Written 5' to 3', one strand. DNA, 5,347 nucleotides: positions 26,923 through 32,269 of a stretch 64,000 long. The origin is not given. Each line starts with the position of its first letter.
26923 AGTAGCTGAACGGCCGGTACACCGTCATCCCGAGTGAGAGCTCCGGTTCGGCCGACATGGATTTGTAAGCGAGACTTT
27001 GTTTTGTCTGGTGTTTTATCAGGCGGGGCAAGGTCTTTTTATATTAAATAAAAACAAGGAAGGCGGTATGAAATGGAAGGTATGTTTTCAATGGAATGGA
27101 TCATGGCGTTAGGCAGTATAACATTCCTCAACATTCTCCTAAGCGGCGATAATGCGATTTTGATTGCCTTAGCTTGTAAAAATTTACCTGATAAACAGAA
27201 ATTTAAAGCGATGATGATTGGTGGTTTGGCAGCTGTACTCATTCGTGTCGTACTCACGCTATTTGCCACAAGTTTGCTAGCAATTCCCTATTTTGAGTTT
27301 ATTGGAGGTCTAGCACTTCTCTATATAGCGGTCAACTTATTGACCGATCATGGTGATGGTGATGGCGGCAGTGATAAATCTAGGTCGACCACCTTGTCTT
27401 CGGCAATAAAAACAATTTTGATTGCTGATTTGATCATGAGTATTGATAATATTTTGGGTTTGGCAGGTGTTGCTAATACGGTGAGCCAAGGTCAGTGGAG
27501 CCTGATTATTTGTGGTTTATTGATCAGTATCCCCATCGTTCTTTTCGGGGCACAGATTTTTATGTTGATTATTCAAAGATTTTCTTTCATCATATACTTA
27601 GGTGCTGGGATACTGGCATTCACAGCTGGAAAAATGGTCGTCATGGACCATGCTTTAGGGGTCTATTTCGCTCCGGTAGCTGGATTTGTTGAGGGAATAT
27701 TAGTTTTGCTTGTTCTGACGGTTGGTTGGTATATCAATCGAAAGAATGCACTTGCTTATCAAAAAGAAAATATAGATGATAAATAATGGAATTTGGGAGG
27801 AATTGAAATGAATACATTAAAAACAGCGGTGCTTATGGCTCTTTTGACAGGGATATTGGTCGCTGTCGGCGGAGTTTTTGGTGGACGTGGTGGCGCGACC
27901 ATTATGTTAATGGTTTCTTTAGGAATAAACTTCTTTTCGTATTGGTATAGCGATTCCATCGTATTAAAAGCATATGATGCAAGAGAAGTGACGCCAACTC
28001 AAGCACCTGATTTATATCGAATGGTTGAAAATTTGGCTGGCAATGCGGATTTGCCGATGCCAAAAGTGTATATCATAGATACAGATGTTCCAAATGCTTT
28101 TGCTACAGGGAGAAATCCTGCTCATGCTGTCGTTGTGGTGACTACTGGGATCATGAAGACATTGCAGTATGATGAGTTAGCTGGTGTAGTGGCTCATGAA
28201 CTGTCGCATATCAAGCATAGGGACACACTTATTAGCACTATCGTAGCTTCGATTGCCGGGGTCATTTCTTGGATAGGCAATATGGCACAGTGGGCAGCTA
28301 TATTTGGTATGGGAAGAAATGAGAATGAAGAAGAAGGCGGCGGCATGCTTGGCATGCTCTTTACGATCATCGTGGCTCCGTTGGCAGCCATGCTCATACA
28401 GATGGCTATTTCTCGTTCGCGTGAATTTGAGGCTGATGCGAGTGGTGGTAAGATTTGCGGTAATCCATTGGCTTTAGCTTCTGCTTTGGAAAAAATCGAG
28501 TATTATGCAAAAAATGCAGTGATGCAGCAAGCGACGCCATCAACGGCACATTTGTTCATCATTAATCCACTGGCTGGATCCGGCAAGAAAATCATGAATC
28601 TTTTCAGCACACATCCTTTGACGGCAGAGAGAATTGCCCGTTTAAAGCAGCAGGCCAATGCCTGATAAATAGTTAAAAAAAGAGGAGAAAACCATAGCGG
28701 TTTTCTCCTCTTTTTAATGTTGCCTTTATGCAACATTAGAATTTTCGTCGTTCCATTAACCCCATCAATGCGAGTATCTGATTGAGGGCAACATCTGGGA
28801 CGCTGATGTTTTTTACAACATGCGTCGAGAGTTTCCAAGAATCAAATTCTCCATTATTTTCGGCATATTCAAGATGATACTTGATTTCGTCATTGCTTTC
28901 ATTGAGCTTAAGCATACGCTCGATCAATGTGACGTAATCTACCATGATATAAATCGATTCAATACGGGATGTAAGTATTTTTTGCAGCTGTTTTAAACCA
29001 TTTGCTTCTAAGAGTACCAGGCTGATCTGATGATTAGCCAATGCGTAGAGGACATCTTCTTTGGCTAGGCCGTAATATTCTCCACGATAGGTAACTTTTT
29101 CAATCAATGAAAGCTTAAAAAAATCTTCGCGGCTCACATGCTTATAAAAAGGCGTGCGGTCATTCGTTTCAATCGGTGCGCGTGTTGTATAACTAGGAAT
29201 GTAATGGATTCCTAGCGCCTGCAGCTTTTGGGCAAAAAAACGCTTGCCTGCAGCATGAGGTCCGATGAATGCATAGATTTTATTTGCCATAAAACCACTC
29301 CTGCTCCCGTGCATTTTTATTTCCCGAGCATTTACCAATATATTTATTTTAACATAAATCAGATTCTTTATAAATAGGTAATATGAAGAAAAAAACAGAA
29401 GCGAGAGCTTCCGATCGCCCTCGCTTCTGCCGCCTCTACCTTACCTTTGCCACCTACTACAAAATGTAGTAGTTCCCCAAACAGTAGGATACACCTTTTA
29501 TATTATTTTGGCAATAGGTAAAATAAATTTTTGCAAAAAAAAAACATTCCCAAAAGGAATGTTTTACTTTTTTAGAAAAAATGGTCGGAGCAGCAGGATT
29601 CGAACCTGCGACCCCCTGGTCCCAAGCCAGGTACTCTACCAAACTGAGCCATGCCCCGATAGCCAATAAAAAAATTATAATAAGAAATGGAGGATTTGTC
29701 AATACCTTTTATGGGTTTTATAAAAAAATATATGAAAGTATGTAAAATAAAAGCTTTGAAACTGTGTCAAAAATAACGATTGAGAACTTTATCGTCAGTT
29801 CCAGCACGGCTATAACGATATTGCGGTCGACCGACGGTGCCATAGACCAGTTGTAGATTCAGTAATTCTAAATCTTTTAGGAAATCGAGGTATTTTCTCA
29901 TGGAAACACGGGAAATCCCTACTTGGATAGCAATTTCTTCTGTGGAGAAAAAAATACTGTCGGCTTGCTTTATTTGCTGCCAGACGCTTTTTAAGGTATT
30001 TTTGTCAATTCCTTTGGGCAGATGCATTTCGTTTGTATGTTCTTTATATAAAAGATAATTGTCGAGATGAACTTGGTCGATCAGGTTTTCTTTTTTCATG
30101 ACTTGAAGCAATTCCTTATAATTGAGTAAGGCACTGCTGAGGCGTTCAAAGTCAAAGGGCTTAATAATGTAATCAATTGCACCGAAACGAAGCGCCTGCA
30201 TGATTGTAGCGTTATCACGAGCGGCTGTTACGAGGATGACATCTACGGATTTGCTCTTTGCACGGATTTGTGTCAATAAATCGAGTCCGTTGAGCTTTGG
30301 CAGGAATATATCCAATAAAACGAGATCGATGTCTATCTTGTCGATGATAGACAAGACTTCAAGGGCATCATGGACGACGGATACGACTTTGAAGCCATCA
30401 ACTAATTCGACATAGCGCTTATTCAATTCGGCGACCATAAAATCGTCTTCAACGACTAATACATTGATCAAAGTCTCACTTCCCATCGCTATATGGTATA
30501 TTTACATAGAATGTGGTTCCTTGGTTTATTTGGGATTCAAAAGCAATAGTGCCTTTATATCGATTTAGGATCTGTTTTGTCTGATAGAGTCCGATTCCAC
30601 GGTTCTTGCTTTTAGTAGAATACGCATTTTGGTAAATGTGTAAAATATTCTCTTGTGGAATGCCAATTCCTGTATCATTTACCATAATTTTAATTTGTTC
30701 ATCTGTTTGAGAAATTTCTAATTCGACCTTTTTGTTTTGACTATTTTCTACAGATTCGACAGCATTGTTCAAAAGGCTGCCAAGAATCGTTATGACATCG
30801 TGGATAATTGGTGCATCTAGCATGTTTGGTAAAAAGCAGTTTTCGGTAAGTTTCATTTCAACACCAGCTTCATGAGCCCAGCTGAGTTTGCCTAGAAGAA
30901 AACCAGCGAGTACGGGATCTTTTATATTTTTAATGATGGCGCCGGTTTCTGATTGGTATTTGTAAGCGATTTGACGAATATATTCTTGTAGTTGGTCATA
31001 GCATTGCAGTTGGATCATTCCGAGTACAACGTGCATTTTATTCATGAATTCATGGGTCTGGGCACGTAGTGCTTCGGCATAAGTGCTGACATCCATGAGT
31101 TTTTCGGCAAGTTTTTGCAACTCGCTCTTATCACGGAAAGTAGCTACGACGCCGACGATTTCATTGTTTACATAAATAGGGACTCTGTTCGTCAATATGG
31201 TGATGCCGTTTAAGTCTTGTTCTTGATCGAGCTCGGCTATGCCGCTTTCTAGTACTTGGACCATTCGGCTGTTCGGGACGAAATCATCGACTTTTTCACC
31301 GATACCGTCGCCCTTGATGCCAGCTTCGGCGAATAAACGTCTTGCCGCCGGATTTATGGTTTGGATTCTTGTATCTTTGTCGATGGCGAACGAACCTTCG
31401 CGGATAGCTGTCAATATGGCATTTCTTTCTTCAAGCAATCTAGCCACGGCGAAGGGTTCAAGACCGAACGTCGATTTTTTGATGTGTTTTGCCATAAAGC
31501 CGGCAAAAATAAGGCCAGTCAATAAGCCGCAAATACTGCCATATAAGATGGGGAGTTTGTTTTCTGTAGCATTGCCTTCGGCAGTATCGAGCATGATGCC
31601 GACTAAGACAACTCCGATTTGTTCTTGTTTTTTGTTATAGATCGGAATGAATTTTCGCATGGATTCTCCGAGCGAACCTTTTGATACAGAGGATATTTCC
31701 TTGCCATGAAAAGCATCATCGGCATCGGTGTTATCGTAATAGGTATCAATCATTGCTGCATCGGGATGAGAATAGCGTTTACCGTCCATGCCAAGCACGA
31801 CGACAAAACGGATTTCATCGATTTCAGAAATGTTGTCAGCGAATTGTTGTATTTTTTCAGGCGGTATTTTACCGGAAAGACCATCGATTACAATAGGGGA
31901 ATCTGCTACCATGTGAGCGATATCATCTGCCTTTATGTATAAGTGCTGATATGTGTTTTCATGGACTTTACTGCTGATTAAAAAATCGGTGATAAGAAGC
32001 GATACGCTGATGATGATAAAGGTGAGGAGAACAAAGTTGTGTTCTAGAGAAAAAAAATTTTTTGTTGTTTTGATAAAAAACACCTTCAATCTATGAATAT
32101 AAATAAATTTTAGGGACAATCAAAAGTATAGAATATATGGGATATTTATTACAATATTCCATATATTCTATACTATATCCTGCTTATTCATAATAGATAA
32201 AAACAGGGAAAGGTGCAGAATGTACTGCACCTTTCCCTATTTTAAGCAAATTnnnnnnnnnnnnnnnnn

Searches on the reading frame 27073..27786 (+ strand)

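Call 26: search_protein_families(library=pfam, proteins=[window:27073-27786:+], max_evalue=0.00001)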
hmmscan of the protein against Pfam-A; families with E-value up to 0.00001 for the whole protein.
window:27073-27786:+ (237 aa): 1 family
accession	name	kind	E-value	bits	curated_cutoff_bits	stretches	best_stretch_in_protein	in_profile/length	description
PF03741.22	TerC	-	2.5e-40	138.5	27.8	1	15-190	2-176/178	Integral membrane protein TerC family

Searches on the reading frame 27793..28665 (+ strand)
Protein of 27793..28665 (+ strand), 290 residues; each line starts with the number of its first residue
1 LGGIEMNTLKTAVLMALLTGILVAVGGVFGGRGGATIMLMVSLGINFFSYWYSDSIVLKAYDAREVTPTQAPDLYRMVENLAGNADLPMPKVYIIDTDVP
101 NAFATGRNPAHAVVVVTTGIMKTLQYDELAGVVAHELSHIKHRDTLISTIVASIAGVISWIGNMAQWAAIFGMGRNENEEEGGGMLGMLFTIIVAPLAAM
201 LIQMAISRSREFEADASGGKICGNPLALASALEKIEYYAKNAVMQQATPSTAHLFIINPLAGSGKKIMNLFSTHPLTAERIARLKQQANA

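Call 26: search_protein_families(library=pfam, proteins=[window:27793-28665:+], max_evalue=0.00001)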
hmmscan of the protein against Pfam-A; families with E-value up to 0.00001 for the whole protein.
window:27793-28665:+ (290 aa): 2 families
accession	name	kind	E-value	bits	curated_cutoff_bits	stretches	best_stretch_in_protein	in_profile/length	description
PF01435.24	Peptidase_M48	-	1.1e-36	126.9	20.3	1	69-286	2-184/186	Peptidase family M48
PF05569.17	Peptidase_M56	-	6.6e-06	25.9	31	1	111-161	175-224/296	BlaR1 peptidase M56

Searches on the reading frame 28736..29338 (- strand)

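Call 26: search_protein_families(library=pfam, proteins=[window:28736-29338:-], max_evalue=0.00001)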
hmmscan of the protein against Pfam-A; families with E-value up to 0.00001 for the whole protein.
window:28736-29338:- (200 aa): 1 family
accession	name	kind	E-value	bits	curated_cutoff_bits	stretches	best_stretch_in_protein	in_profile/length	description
PF00625.27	Guanylate_kin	-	5.8e-07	29.8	25.2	1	20-159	3-148/182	Guanylate kinase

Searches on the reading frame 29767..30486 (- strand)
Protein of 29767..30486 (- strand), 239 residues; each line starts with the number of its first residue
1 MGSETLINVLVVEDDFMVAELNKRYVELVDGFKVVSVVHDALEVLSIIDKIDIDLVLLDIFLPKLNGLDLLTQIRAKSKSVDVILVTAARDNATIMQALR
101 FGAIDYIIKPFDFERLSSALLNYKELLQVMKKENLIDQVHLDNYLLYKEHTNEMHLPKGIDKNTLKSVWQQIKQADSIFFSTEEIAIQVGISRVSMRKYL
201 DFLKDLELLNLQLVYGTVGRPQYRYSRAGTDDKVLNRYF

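Call 3: search_protein_families(library=pfam, proteins=[window:29767-30486:-], max_evalue=0.01)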
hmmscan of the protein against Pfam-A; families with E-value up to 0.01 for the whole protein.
window:29767-30486:- (239 aa): 2 families
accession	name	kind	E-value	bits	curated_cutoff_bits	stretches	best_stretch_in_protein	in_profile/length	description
PF00072.30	Response_reg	-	6.9e-27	94.3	30.2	1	9-120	1-110/111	Response regulator receiver domain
PF20714.3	HTH_64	-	1.1e-05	26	27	1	177-225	14-62/65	DpiA-like helix-turn-helix domain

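Call 4: search_protein_families(library=ncbifam, proteins=[window:29767-30486:-], max_evalue=0.01)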
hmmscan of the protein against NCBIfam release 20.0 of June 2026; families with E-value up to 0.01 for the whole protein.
window:29767-30486:- (239 aa): 106 families (the best 25 are shown)
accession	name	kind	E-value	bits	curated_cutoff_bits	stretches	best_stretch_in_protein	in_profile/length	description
NF007750.0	PRK10430.1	equivalog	3.2e-64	216.7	262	1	6-238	1-237/239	two-component system response regulator DcuR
NF007467.0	PRK10046.1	equivalog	6.2e-35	120.8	264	1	7-225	5-223/226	two-component response regulator DpiA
NF008469.0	PRK11361.1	equivalog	6.1e-21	74.6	714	1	8-135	6-130/461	acetoacetate metabolism transcriptional regulator AtoC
TIGR02875.1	spore_0_A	equivalog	2.1e-18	66.5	200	1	7-124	3-122/262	sporulation transcription factor Spo0A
NF040689.1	MtrAB_MtrA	equivalog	2.2e-18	66.4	300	1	9-117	1-106/219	MtrAB system response regulator MtrA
NF041733.1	resp_reg_CseB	equivalog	3.1e-18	66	350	1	8-118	2-109/228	two-component system response regulator CseB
NF041946.1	LuxO_transreg_Vib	equivalog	5.5e-18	65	800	1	11-122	1-110/463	quorum-sensing sigma-54 dependent transcriptional regulator LuxO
NF001965.0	PRK00742.1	subfamily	5.8e-18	65.2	293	1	7-129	4-125/357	chemotaxis-specific protein-glutamate methyltransferase CheB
NF007969.0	PRK10693.1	equivalog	2e-17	63.2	329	1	8-123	9-123/337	two-component system response regulator RssB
NF012227.0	AdeR_RR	equivalog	3.2e-17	62.8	340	1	8-117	13-119/239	efflux system response regulator transcription factor AdeR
NF008034.0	PRK10766.1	equivalog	6.2e-17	61.9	275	1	8-154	4-146/231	two-component system response regulator TorR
NF011896.0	PRK15369.1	equivalog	6.8e-17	61.8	242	1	7-148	4-138/211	two component system response regulator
NF007005.1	PRK09468.1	equivalog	9e-17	61.3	331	1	8-116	5-111/237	osmolarity response regulator transcription factor OmpR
NF033117.2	vanR_ACDEGLN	exception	1.6e-16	60.6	350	1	9-120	1-113/226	VanR-ABDEGLN family response regulator transcription factor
NF045944.1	ResRegRpaBCyano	equivalog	1.7e-16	60.3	330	1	10-120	1-108/229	response regulator transcription factor RpaB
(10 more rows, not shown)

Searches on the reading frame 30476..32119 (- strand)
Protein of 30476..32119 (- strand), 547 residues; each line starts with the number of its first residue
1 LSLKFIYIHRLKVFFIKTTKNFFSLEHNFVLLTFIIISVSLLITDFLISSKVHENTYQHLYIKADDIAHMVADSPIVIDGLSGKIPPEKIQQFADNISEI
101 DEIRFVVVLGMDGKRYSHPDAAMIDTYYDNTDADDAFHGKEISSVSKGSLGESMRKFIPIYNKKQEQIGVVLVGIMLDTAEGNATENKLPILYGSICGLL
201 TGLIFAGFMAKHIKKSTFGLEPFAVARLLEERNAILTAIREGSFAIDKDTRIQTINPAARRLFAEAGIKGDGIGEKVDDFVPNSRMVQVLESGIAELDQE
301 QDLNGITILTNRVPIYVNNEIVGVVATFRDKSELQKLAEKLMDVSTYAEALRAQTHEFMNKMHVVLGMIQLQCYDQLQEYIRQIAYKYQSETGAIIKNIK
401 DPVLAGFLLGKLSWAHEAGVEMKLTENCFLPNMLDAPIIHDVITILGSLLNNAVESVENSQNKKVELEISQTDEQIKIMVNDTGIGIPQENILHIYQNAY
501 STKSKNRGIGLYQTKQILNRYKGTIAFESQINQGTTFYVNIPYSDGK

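Call 3: search_protein_families(library=pfam, proteins=[window:30476-32119:-], max_evalue=0.01)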
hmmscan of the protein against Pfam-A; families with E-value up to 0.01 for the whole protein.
window:30476-32119:- (547 aa): 11 families
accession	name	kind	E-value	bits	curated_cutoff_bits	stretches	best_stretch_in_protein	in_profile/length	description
PF02518.31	HATPase_c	-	8e-18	65.3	26.4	1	442-543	6-109/111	Histidine kinase-, DNA gyrase B-, and HSP90-like ATPase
PF17203.10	sCache_3_2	-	6.2e-14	52.7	28.4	1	64-179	14-130/140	Single cache domain 3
PF14501.12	HATPase_c_5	-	2.3e-11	44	22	1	440-530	4-91/102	GHKL domain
PF14689.11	SPOB_a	-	3.3e-10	39.9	28.1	1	339-389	4-54/62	Sensor_kinase_SpoOB-type, alpha-helical domain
PF00989.32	PAS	-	1.5e-05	25.4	22.6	1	230-330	1-112/113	PAS fold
PF13581.12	HATPase_c_2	-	2.9e-05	24.5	27.4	1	432-519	22-110/127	Histidine kinase-like ATPase domain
PF13589.12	HATPase_c_3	-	0.0017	18.8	25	1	459-508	13-66/137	Histidine kinase-, DNA gyrase B-, and HSP90-like ATPase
PF13596.12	PAS_10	-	0.0028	18.7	22.1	0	234-330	3-104/106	PAS domain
PF13426.13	PAS_9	-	0.0029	18.3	27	1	244-333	5-103/103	PAS domain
PF17202.10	sCache_3_3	-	0.0032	18.2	28.8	0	152-180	72-100/107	Single cache domain 3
PF02743.24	dCache_1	-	0.0038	17.2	45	0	69-179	34-154/240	Cache domain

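Call 4: search_protein_families(library=ncbifam, proteins=[window:30476-32119:-], max_evalue=0.01)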
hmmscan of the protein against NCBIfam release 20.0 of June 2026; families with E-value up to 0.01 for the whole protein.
window:30476-32119:- (547 aa): 81 families (the best 25 are shown)
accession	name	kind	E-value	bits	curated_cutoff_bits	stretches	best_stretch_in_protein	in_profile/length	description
NF008298.1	PRK11086.1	subfamily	3.9e-180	599.8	520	1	22-545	3-527/529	DcuS/MalK family sensor histidine kinase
NF038334.1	malate_HK_MalK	exception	4.6e-144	481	800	1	25-544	7-526/533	malate sensor histidine kinase MalK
NF011627.0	PRK15053.1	equivalog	2.7e-65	221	656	1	23-543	18-539/552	sensor histidine kinase DpiB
NF008468.0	PRK11360.1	equivalog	1.4e-27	96.4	646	2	442-545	507-610/616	two-component system sensor histidine kinase AtoS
NF046044.1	PnpS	equivalog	7.2e-20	71.3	400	1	444-542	288-390/390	two-component system histidine kinase PnpS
NF053867.1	SprKinKinDBac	equivalog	4.2e-18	65.1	775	1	448-544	404-498/500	sporulation kinase KinD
TIGR02916.1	PEP_his_kin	equivalog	1.1e-16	60.6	300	1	444-542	582-679/679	XrtA/PEP-CTERM system histidine kinase PrsK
NF033092.0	HK_WalK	equivalog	1.7e-16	60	725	1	443-543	490-594/594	cell wall metabolism sensor histidine kinase WalK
TIGR02966.1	phoR_proteo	equivalog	5e-16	58.6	334.2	1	441-540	229-332/333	phosphate regulon sensor histidine kinase PhoR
NF007688.0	PRK10364.1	equivalog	2.7e-15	56.1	479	1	416-543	328-451/460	two-component system sensor histidine kinase ZraS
NF047874.1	MASE3_PAS_HK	subfamily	1e-14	54.3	560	1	449-543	527-625/655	MASE3 domain-containing sensor histidine kinase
NF041777.1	sens_FixL_Rhizob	equivalog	3.9e-13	48.9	850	1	442-544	379-482/485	sensor protein FixL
TIGR02938.1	nifL_nitrog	equivalog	2e-12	46.4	242.45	1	444-541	390-492/494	nitrogen fixation negative regulator NifL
NF008302.0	PRK11091.1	equivalog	3.6e-12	45.3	838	1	418-542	376-504/779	aerobic respiration two-component sensor histidine kinase ArcB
NF006800.0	PRK09303.1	equivalog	4.4e-12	45.6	342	1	445-543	276-377/383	histidine kinase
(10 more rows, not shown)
